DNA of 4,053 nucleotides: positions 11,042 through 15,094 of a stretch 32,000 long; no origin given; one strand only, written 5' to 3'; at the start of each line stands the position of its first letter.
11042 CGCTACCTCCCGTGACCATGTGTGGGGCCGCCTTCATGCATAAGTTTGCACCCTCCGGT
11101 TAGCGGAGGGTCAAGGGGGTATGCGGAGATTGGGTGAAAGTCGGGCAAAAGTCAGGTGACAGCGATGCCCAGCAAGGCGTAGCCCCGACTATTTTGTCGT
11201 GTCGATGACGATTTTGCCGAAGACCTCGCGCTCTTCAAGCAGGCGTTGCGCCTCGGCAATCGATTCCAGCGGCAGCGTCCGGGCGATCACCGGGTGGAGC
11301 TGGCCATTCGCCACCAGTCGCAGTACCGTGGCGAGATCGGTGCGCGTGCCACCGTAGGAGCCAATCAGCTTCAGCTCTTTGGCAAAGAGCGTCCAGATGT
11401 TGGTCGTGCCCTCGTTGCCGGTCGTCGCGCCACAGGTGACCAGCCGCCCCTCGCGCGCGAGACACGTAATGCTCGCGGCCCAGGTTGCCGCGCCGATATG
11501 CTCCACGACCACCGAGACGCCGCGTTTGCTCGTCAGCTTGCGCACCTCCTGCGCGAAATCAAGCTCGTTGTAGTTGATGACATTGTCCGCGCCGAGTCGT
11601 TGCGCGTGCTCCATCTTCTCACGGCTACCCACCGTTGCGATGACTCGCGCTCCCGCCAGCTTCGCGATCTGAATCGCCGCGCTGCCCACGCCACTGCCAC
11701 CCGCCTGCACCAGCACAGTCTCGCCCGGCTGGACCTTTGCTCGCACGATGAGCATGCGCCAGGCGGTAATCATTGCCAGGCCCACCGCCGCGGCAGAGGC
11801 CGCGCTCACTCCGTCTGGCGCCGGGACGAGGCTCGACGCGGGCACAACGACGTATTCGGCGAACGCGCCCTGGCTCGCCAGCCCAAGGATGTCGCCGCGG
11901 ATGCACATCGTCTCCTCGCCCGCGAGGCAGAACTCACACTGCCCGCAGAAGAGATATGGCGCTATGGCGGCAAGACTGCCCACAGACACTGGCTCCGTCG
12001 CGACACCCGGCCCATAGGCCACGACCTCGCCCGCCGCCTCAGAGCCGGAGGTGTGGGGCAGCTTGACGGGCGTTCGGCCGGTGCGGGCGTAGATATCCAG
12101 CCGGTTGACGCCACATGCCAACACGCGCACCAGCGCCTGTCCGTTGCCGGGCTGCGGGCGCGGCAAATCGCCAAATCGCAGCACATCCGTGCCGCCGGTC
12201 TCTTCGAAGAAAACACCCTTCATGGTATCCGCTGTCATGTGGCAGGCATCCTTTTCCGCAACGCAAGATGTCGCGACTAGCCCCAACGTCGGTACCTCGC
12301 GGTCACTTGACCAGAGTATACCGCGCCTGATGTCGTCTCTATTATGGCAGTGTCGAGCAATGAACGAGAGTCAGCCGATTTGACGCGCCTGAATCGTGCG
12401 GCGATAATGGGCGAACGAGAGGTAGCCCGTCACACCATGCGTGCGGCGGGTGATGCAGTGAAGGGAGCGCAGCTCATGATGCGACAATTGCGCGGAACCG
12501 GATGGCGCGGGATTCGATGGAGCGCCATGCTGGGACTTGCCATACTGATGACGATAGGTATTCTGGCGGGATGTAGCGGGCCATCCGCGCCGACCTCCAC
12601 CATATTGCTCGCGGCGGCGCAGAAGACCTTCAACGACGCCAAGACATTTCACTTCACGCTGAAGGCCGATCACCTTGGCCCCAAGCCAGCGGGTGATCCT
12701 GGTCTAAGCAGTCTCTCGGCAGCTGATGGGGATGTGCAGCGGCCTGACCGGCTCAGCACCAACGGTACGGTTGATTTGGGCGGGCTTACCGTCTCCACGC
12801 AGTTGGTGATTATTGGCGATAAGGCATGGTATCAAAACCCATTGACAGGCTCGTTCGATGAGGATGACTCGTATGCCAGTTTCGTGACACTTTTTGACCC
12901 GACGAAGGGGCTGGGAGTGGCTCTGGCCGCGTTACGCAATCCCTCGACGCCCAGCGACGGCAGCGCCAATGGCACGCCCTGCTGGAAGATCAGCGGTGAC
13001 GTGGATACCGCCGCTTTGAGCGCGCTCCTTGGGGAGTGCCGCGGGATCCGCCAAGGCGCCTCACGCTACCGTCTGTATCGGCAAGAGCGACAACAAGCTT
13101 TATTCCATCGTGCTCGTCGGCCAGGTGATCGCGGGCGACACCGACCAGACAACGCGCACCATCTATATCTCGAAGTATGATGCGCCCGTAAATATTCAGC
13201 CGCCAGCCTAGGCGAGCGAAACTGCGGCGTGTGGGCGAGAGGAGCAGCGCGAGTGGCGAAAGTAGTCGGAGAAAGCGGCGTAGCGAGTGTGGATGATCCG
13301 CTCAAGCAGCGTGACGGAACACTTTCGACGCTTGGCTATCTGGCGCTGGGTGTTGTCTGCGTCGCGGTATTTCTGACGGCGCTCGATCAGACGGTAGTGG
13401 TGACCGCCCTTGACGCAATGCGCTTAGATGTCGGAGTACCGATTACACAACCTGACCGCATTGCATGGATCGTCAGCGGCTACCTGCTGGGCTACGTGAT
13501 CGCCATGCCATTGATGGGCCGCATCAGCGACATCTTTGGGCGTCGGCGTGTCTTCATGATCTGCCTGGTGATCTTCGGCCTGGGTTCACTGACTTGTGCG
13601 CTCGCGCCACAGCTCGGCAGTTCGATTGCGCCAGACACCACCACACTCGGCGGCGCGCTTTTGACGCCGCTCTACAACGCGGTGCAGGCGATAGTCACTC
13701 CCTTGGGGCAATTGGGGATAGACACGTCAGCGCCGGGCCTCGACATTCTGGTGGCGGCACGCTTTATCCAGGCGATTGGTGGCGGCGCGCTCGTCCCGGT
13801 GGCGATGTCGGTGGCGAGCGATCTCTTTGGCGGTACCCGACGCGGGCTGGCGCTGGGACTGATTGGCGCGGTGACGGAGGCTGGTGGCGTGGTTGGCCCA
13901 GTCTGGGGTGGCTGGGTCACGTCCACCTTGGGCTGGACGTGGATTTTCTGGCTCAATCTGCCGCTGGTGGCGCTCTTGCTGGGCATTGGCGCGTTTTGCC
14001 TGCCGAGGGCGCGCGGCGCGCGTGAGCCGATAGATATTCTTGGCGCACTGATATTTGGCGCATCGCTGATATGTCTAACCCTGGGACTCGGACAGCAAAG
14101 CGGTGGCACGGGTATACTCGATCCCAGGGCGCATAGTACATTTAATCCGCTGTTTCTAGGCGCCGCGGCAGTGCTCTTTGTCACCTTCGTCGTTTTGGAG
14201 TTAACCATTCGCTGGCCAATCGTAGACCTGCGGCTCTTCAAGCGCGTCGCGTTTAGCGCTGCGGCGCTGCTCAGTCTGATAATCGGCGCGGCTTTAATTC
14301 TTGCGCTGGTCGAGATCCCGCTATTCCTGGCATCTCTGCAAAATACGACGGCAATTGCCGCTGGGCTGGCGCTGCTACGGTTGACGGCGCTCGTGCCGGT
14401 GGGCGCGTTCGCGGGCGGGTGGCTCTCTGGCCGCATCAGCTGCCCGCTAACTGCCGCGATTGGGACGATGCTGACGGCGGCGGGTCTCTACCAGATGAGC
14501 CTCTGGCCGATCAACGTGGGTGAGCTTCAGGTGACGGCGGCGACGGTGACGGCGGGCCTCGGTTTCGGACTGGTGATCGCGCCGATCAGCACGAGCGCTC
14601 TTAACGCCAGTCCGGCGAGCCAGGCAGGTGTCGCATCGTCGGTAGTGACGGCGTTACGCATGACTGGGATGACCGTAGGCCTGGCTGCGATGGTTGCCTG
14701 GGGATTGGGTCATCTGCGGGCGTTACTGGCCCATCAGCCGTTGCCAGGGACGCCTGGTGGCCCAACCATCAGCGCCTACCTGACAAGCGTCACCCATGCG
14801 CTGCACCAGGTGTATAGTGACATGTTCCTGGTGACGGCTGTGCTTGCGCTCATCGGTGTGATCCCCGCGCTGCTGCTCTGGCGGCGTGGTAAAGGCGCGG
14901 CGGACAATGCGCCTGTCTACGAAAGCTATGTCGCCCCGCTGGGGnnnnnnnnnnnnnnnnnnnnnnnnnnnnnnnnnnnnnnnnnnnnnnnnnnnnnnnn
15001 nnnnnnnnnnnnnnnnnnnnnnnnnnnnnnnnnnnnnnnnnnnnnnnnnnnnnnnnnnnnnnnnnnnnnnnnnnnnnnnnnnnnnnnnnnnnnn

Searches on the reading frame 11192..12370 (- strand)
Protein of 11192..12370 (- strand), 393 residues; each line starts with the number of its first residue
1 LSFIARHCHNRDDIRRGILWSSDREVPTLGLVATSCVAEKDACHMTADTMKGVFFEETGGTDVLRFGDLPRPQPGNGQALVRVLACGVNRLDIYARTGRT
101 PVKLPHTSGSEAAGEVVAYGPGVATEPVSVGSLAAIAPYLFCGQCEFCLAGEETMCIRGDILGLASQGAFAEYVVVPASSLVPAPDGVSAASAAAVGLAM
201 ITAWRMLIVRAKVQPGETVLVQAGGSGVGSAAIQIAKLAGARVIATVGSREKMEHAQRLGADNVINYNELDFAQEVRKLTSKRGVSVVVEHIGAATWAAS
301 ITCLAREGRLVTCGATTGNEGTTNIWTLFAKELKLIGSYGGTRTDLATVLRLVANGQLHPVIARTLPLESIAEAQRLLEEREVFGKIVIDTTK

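Call 16: search_protein_families(library=pfam, proteins=[window:11192-12370:-], max_evalue=0.001)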
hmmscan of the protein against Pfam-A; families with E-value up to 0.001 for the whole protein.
window:11192-12370:- (393 aa): 3 families
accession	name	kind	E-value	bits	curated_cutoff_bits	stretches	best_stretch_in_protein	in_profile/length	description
PF00107.32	ADH_zinc_N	-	5.4e-35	120.6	31.8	1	227-354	1-128/129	Zinc-binding dehydrogenase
PF08240.17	ADH_N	-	7.9e-26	90.8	23.5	1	75-186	1-104/104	Alcohol dehydrogenase GroES-like domain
PF13602.12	ADH_zinc_N_2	-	1.7e-24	87.7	27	1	259-389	1-134/134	Zinc-binding dehydrogenase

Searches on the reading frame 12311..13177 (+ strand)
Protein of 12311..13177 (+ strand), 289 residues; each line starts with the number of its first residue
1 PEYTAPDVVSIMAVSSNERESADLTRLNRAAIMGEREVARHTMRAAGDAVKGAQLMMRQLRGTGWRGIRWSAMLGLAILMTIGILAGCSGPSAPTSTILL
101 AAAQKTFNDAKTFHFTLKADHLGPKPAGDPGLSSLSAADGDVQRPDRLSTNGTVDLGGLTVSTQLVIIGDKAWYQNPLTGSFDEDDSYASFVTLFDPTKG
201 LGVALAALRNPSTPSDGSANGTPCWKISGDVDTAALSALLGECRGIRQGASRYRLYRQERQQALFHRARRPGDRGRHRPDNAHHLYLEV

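Call 16: search_protein_families(library=pfam, proteins=[window:12311-13177:+], max_evalue=0.001)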
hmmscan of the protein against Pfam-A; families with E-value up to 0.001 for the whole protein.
window:12311-13177:+ (289 aa): 1 family
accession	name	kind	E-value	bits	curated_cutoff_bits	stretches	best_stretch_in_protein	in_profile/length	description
PF07161.20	LppX_LprAFG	-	1.6e-12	48.2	24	1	98-243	4-146/192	LppX_LprAFG lipoprotein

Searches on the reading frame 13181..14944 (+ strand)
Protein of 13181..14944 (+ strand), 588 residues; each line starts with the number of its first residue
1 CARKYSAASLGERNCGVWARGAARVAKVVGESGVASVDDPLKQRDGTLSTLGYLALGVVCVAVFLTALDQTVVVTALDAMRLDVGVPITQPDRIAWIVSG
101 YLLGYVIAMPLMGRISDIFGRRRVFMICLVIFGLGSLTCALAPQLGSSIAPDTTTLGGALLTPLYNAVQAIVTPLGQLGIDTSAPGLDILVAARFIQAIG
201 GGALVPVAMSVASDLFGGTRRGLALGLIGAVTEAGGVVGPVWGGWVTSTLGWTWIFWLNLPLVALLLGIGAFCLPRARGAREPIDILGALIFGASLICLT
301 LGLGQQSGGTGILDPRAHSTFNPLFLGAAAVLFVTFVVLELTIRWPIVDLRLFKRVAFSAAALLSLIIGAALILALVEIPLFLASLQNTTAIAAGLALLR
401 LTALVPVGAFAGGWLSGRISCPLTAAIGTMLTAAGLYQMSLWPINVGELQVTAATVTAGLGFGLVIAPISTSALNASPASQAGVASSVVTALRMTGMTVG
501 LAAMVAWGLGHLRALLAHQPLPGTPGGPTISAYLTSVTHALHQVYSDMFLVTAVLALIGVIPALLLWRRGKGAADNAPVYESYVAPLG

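Call 16: search_protein_families(library=pfam, proteins=[window:13181-14944:+], max_evalue=0.001)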
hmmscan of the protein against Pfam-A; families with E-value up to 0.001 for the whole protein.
window:13181-14944:+ (588 aa): 1 family
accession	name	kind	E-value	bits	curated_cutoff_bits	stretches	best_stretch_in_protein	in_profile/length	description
PF07690.21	MFS_1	-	2.9e-42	145.3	33.4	1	60-500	2-346/347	Major Facilitator Superfamily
